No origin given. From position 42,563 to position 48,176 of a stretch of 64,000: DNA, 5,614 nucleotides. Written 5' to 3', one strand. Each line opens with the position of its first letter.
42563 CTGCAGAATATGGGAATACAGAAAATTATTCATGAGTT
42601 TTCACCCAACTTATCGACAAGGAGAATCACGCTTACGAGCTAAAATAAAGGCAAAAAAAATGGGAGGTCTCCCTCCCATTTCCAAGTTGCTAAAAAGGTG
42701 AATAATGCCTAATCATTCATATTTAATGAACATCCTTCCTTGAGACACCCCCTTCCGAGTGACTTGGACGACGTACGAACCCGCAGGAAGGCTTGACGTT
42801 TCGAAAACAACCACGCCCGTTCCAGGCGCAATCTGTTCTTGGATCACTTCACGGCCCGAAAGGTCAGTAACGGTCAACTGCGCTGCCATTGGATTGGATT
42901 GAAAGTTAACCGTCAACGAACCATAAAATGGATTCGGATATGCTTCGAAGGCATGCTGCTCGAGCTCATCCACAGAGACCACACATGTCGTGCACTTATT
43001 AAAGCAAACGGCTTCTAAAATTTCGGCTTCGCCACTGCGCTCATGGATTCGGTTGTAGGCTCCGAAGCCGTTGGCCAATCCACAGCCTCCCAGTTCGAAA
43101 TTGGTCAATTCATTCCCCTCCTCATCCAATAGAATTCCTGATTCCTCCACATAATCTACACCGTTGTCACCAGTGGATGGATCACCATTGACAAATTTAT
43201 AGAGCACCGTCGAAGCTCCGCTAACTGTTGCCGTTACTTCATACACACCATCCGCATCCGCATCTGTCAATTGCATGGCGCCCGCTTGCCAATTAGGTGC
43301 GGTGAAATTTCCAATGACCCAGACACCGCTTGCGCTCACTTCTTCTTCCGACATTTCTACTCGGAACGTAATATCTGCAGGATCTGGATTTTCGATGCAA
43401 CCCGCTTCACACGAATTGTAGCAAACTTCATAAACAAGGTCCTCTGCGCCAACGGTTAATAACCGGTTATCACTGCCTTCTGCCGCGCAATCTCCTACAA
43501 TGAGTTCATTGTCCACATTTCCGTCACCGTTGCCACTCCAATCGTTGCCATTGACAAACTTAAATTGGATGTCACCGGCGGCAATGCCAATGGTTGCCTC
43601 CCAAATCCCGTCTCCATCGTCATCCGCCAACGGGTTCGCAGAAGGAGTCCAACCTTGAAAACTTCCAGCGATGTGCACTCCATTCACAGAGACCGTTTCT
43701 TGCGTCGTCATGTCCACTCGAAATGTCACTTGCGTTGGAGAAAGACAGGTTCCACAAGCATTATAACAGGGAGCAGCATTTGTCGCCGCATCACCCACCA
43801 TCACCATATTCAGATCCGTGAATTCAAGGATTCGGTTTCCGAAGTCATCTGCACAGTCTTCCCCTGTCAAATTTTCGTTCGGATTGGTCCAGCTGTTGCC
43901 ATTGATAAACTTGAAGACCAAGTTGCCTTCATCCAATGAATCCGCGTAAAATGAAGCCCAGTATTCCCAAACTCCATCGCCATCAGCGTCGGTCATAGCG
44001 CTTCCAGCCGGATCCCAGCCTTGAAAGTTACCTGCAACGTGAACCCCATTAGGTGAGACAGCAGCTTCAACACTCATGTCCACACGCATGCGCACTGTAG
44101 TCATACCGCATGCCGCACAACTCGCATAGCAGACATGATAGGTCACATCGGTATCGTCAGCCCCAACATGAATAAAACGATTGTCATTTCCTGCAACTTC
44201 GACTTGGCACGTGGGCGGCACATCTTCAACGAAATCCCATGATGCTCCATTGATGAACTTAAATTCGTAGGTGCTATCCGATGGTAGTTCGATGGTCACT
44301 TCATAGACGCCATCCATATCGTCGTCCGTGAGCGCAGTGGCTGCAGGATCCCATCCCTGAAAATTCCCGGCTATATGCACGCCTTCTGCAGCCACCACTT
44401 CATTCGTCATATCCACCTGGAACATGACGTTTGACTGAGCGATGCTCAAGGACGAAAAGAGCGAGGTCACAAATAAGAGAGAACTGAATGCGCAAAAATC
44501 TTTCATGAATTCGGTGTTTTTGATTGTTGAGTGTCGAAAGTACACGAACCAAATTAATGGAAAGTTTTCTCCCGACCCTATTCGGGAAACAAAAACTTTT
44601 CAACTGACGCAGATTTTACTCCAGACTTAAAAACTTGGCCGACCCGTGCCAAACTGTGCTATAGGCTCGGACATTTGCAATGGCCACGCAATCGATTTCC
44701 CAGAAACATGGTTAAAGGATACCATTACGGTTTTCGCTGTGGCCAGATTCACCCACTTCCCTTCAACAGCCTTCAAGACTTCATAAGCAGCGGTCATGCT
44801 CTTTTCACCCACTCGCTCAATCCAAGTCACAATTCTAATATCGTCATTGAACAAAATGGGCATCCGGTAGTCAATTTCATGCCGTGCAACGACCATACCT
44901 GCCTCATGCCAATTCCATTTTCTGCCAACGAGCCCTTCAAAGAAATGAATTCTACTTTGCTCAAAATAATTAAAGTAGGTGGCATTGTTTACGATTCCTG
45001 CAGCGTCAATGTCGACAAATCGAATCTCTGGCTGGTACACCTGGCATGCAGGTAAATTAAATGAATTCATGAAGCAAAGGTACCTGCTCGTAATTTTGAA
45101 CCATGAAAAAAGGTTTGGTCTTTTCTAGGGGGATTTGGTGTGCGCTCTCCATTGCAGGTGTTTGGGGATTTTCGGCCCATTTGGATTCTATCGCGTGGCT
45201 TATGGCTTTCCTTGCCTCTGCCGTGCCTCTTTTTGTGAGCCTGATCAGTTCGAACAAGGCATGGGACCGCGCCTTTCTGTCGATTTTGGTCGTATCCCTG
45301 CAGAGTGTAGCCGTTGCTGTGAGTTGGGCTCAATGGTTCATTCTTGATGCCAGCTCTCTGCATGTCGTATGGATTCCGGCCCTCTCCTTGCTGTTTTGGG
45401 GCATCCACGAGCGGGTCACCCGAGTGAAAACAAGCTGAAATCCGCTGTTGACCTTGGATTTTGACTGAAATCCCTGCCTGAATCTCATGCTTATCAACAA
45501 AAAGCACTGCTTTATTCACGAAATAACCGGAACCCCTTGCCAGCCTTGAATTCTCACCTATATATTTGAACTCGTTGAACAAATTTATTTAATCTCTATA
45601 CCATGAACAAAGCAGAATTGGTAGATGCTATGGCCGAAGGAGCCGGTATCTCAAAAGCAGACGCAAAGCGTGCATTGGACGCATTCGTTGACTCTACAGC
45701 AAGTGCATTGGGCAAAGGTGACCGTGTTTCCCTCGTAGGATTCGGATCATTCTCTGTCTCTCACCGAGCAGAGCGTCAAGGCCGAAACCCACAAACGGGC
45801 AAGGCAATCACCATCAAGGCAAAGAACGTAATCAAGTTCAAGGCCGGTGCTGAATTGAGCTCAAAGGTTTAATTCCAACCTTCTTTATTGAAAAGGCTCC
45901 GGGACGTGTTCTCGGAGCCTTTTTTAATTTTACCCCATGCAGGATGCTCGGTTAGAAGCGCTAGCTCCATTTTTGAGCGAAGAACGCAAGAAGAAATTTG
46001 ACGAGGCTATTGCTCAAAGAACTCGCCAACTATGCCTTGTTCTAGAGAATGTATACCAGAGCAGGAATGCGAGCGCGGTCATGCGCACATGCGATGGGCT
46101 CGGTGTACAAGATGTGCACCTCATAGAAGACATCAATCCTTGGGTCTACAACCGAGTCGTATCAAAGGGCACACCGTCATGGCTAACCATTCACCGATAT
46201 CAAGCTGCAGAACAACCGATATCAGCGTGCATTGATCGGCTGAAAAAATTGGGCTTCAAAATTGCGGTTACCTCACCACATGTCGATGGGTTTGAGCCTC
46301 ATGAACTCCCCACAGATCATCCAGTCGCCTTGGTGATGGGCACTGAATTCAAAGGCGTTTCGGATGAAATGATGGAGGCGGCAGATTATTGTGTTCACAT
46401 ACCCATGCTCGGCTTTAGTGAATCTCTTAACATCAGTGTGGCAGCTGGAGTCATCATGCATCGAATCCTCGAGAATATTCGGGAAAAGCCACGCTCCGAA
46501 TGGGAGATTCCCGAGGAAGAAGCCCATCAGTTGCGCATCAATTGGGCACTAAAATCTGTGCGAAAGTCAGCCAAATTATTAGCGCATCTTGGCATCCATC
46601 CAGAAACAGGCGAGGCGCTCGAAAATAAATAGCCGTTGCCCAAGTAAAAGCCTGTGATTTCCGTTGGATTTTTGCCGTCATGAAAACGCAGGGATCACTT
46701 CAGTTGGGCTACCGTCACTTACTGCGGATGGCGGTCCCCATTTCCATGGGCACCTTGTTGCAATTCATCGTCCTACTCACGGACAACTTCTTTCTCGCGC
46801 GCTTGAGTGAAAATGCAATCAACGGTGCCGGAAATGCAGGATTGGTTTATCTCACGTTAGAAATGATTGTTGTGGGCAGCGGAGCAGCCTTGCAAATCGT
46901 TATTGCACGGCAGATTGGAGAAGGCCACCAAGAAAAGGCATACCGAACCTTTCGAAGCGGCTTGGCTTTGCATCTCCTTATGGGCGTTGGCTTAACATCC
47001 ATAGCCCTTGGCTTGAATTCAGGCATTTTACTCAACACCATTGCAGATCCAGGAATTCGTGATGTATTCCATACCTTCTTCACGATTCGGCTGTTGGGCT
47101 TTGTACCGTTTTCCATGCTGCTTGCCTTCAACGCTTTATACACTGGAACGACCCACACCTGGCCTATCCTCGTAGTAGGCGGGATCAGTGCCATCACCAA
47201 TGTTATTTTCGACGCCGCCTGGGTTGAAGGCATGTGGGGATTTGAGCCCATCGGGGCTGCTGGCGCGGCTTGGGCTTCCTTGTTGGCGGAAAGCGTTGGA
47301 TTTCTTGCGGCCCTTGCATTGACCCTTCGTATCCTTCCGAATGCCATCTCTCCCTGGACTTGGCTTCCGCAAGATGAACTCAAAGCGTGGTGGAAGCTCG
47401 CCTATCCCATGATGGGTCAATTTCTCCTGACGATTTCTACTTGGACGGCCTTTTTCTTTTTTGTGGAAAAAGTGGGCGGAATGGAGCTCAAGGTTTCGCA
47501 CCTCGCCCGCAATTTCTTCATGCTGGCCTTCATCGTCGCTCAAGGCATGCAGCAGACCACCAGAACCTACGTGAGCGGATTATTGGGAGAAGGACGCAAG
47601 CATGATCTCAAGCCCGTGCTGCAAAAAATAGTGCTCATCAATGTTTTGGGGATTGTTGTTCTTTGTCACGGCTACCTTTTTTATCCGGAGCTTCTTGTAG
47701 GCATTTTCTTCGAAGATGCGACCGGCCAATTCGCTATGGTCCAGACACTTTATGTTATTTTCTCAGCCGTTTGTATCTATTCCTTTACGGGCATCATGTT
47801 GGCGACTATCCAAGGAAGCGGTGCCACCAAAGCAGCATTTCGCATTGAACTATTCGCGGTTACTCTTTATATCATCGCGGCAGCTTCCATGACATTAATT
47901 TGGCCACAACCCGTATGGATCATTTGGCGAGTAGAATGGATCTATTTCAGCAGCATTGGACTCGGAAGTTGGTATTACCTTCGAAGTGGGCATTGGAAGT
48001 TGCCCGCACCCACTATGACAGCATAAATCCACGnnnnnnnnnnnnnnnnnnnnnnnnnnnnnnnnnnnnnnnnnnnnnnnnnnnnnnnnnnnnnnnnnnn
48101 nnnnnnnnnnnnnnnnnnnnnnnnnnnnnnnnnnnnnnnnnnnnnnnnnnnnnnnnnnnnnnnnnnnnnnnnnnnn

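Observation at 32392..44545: Four tandem, independently terminated T9SS-cargo genes built from a shared module kit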

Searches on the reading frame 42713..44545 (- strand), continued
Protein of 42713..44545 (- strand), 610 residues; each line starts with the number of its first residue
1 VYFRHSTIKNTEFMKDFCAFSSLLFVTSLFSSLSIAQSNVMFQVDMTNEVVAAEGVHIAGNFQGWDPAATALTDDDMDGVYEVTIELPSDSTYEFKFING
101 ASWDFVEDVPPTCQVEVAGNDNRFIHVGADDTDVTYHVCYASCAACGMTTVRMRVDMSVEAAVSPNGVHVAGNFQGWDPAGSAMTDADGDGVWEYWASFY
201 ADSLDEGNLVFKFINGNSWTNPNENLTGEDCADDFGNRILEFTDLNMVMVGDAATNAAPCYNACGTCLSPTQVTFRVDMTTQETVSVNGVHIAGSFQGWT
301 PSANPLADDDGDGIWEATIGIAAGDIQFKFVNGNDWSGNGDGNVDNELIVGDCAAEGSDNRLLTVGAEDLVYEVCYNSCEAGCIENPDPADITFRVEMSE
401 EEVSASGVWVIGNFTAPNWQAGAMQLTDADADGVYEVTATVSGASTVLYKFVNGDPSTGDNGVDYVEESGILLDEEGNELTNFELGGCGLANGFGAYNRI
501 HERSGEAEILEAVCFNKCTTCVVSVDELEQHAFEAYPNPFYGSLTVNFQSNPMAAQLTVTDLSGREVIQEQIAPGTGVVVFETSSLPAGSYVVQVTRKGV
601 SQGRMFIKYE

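Call 71: fold_search(model_id=the predicted structure, library=pdb)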
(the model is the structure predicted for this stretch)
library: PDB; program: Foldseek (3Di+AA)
matches with E <= 10: 1931; with E <= 0.001: 73
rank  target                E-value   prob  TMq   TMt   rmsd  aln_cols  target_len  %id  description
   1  7ptp_A                5.2e-11  1.00  0.12  0.10  21.3       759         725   10  In-situ structure of pentameric S-layer protein (released 2021-12-15)
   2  9flw_A                5.1e-08  0.98  0.10  0.12  35.0       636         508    9  CryoEM structure of the fragment-6 (3571-4078) in the grappling hook protein A (GhpA) in the bacterium Aureispira sp.  (released 2024-10-16)
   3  4yfd_A                4.2e-07  0.87  0.09  0.11  24.2       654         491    8  Crystal structure PTP delta Ig1-Fn2 in complex with IL-1RAcP (released 2015-05-06)
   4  4pbx                  1.7e-06  0.84  0.11  0.12  35.4       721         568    9  Crystal structure of the six N-terminal domains of human receptor protein tyrosine phosphatase sigma (released 2014-11-12)
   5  8avb_B                2.2e-06  0.95  0.11  0.11  24.3       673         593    8  Cryo-EM structure for mouse leptin in complex with the mouse LEP-R ectodomain (1:2 mLEP:mLEPR model). (released 2023-04-05)
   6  3dmk_A                2.3e-06  0.63  0.11  0.09  29.4       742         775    9  Crystal structure of Down Syndrome Cell Adhesion Molecule (DSCAM) isoform 1.30.30, N-terminal eight Ig domains (released 2008-10-07)
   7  8k53_A                3.6e-06  0.82  0.10  0.08  21.8       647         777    8  Structure of the Dimeric Human CNTN2 Ig 1-6-FNIII 1-2 Domain in an Asymmetric State (released 2023-12-06)
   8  7ok5_A                6.6e-06  0.80  0.11  0.12  25.9       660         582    7  Crystal structure of mouse neurofascin 155 immunoglobulin domains (released 2022-12-14)
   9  9fly_A                6.6e-06  0.66  0.10  0.08  46.5       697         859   10  CryoEM structure of the base (4151-5009) in the grappling hook protein A (GhpA) in the bacterium Aureispira sp. CCB-QB (released 2024-10-16)
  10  7ok5_B                7.3e-06  0.75  0.11  0.11  24.4       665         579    8  Crystal structure of mouse neurofascin 155 immunoglobulin domains (released 2022-12-14)
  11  4ziq                  8.2e-06  0.47  0.11  0.06  39.6       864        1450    9  Crystal structure of trypsin activated alpha-2-macroglobulin from Escherichia coli. (released 2015-06-10)
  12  4yh7_A                2.2e-05  0.91  0.15  0.15  29.4       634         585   10  Crystal structure of PTPdelta ectodomain in complex with IL1RAPL1 (released 2015-05-06)
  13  8x8k_A                2.3e-05  1.00  0.14  0.77   2.6       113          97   24  Crystal structure of STBD1 CBM20 domain in complex with maltotetraose (released 2024-09-18)
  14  8dh9_B                2.3e-05  0.84  0.12  0.14  24.6       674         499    8  Leptin-bound leptin receptor complex-D3-D7 (released 2023-04-19)
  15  6b15_A                2.5e-05  1.00  0.13  0.31  14.4       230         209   10  Crystal structure of CBMbc (family CBM26) from Eubacterium rectale Amy13K (released 2017-11-29)
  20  8x8k_C                4.0e-05  1.00  0.14  0.75   2.9       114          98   23  Crystal structure of STBD1 CBM20 domain in complex with maltotetraose (released 2024-09-18)
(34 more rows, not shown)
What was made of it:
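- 42992..44434 (-): g4 CBM-like modules 1-4 (aa 25-505), anchored by G[VW][HW][IV][AI]G[NS]F at aa 42, 154, 276 and 394. Foldseek match to 8x8k, the STBD1 CBM20-maltotetraose structure: TMt 0.77, rmsd 2.6 Å, 24% identity (call 71).
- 42746..42940 (-): g4 type-A T9SS C-terminal sorting domain. The model matches the NucA substrate CTD in the T9SS complex 8glk_D, TMt 0.83 (call 71).
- On T9SS type-A CTD cargo: The g4 CTD model matches 8glk_D at TMt 0.83 (call 71).
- On CBM20/CBM48 starch-binding module (g4): 8x8k_A, STBD1 CBM20 with maltotetraose: TMt 0.77, rmsd 2.6 Å over 113 columns, probability 1.00 (call 71).
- The g4 CTD model superposes on a T9SS-bound substrate CTD, 8glk_D, at TMt 0.83 (call 71). 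The fold matches STBD1 CBM20 bound to maltotetraose at TMt 0.77 (call 71). The top-ranked Foldseek match of the whole g4 model is an S-layer protein, 7ptp (call 71).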

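Call 73: find_encoding_contigs(protein=P0260, flank=10000, max_places=5)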
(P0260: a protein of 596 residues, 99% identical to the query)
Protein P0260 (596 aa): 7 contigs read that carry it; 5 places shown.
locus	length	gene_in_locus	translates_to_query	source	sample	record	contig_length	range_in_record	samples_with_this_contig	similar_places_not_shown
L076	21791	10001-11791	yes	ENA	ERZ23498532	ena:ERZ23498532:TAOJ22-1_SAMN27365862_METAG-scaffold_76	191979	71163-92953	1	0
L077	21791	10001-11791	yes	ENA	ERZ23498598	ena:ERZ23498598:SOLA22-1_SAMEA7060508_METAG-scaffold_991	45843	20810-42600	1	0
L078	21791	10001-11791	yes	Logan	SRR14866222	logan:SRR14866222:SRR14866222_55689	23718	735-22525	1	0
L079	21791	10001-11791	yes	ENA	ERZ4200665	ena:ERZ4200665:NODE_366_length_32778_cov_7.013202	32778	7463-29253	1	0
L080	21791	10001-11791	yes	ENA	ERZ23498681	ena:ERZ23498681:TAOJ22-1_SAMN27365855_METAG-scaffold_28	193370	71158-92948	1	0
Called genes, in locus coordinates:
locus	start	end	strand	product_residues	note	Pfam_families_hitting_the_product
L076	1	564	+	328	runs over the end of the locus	PF19300:BPD_transp_1_N, PF00528:BPD_transp_1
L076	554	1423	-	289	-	PF01063:Aminotran_4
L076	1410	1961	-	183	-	PF08645:PNK3P (weak), PF00702:Hydrolase, PF13419:HAD_2 (weak), PF13242:Hydrolase_like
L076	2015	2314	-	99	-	PF01588:tRNA_bind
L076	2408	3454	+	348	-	PF01642:MM_CoA_mutase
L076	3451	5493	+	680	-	PF01642:MM_CoA_mutase, PF02310:B12-binding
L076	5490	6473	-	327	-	PF00551:Formyl_trans_N, PF02911:Formyl_trans_C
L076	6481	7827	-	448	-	PF01554:MatE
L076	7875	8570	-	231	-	PF00588:SpoU_methylase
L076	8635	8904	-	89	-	PF00216:Bac_DNA_binding, PF18291:HU-HIG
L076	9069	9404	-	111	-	-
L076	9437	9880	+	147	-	PF13279:4HBT_2, PF03061:4HBT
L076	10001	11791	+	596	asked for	PF00686:CBM_20 (faint), PF02922:CBM_48 (faint), PF16561:AMPK1_CBM (faint), PF22058:X25_BaPul_like (faint), PF26120:CBM_1st_SusF (faint), PF18962:Por_Secre_tail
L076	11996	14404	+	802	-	PF13573:SprB (faint), PF18962:Por_Secre_tail (weak)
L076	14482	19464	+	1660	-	PF13573:SprB (faint), PF18962:Por_Secre_tail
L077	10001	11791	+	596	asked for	PF00686:CBM_20 (faint), PF02922:CBM_48 (faint), PF16561:AMPK1_CBM (faint), PF22058:X25_BaPul_like (faint), PF26120:CBM_1st_SusF (faint), PF18962:Por_Secre_tail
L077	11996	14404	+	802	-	PF13573:SprB (faint), PF18962:Por_Secre_tail (weak)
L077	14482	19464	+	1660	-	PF13573:SprB (faint), PF18962:Por_Secre_tail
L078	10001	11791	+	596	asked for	PF00686:CBM_20 (faint), PF02922:CBM_48 (faint), PF16561:AMPK1_CBM (faint), PF22058:X25_BaPul_like (faint), PF26120:CBM_1st_SusF (faint), PF18962:Por_Secre_tail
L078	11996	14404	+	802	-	PF13573:SprB (faint), PF18962:Por_Secre_tail (weak)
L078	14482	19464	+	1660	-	PF13573:SprB (faint), PF18962:Por_Secre_tail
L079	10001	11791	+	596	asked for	PF00686:CBM_20 (faint), PF02922:CBM_48 (faint), PF16561:AMPK1_CBM (faint), PF22058:X25_BaPul_like (faint), PF26120:CBM_1st_SusF (faint), PF18962:Por_Secre_tail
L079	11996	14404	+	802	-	PF13573:SprB (faint), PF18962:Por_Secre_tail (weak)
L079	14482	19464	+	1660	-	PF13573:SprB (faint), PF18962:Por_Secre_tail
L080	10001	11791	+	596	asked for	PF00686:CBM_20 (faint), PF02922:CBM_48 (faint), PF16561:AMPK1_CBM (faint), PF22058:X25_BaPul_like (faint), PF26120:CBM_1st_SusF (faint), PF18962:Por_Secre_tail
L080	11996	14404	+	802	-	PF13573:SprB (faint), PF18962:Por_Secre_tail (weak)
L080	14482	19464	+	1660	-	PF13573:SprB (faint), PF18962:Por_Secre_tail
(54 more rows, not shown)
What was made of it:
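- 42992..44434 (-): Faint PF26120 CBM_1st_SusF hit (call 73).
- Tried and rejected: I used the 99%-identical g4 homologue P0260 instead (call 73).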

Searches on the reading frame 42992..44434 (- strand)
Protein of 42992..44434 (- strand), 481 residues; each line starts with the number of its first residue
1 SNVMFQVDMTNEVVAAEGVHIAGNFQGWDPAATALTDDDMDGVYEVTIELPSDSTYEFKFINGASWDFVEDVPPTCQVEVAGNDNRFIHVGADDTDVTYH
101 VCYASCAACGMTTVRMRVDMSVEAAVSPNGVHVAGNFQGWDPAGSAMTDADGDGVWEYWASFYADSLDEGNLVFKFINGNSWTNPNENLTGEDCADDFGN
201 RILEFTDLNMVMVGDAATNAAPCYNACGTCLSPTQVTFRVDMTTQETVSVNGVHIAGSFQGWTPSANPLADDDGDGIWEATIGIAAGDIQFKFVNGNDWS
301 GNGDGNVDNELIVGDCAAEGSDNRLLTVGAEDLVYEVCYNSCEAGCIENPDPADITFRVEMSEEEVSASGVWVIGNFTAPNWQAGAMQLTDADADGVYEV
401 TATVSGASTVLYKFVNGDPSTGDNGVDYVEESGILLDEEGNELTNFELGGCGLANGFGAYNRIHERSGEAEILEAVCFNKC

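Call 51: search_solved_structures(query=window:42992-44434:-, max_evalue=0.01, show_alignments=3)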
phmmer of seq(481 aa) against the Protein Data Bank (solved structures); distinct sequences matched with E-value up to 0.01: 0.
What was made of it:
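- Closest known: CBM20/CBM48 starch- and glycogen-binding modules. Different: Each g4 module is ~110-130 aa, with an extra Cys-rich C-terminal extension (four invariant Cys per module). phmmer finds no PDB sequence relative (call 51).
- Tried and rejected: PDB sequence search with g4 gave no hit at E<=0.01 (call 51).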

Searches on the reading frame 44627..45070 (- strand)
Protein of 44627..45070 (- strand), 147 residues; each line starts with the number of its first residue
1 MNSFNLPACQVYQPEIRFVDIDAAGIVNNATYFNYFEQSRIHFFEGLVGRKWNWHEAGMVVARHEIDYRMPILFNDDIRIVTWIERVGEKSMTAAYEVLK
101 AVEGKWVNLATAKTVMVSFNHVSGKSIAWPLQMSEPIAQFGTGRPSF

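Call 23: search_protein_families(library=pfam, proteins=[window:44627-45070:-], max_evalue=0.00001)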
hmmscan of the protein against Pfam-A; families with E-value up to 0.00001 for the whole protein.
window:44627-45070:- (147 aa): 2 families
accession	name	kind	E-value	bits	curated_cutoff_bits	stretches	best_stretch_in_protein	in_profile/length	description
PF13279.12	4HBT_2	-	1e-19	71.6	25.5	1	17-133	2-118/122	Thioesterase-like superfamily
PF03061.28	4HBT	-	1.3e-12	48.3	20.6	1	25-101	2-73/79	Thioesterase superfamily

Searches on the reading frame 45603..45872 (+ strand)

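Call 23: search_protein_families(library=pfam, proteins=[window:45603-45872:+], max_evalue=0.00001)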
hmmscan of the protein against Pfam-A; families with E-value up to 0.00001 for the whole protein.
window:45603-45872:+ (89 aa): 2 families
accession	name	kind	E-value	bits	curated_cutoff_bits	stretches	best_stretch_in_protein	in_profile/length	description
PF00216.26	Bac_DNA_binding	-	1.3e-33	115.5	22.4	1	1-89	1-89/90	Bacterial DNA-binding protein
PF18291.6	HU-HIG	-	3e-10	40.6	26.2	1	2-88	33-117/125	HU domain fused to wHTH, Ig, or Glycine-rich motif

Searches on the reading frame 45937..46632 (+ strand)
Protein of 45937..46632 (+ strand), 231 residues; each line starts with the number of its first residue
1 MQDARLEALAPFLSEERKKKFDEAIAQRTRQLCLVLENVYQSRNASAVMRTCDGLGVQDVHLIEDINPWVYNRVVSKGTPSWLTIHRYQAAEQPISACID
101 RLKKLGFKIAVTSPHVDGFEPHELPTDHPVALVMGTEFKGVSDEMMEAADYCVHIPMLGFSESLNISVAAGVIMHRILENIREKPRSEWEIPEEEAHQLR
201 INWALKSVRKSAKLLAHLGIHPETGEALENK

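Call 23: search_protein_families(library=pfam, proteins=[window:45937-46632:+], max_evalue=0.00001)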
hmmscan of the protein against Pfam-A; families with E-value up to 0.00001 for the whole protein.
window:45937-46632:+ (231 aa): 1 family
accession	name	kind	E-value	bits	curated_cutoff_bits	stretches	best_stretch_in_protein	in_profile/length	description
PF00588.24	SpoU_methylase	-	5.8e-29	101.4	29.7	1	32-175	2-142/142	SpoU rRNA Methylase family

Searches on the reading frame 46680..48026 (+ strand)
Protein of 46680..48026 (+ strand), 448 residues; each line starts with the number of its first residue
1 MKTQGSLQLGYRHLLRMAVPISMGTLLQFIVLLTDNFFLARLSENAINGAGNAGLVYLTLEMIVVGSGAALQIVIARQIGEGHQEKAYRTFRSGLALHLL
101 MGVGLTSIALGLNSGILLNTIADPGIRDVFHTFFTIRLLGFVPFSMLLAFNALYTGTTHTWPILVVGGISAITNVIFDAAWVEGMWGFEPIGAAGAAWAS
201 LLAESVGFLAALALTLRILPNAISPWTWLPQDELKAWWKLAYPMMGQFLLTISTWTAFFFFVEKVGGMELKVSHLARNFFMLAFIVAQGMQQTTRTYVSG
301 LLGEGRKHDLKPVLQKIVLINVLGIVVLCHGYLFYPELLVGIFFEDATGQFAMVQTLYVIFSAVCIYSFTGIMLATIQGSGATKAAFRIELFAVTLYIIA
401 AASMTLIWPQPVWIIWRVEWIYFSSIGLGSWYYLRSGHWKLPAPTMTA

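Call 23: search_protein_families(library=pfam, proteins=[window:46680-48026:+], max_evalue=0.00001)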
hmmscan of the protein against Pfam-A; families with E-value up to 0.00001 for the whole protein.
window:46680-48026:+ (448 aa): 1 family
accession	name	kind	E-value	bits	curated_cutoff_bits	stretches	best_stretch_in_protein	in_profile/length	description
PF01554.23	MatE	-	5.5e-26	91.6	24.9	2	20-178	1-159/161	MatE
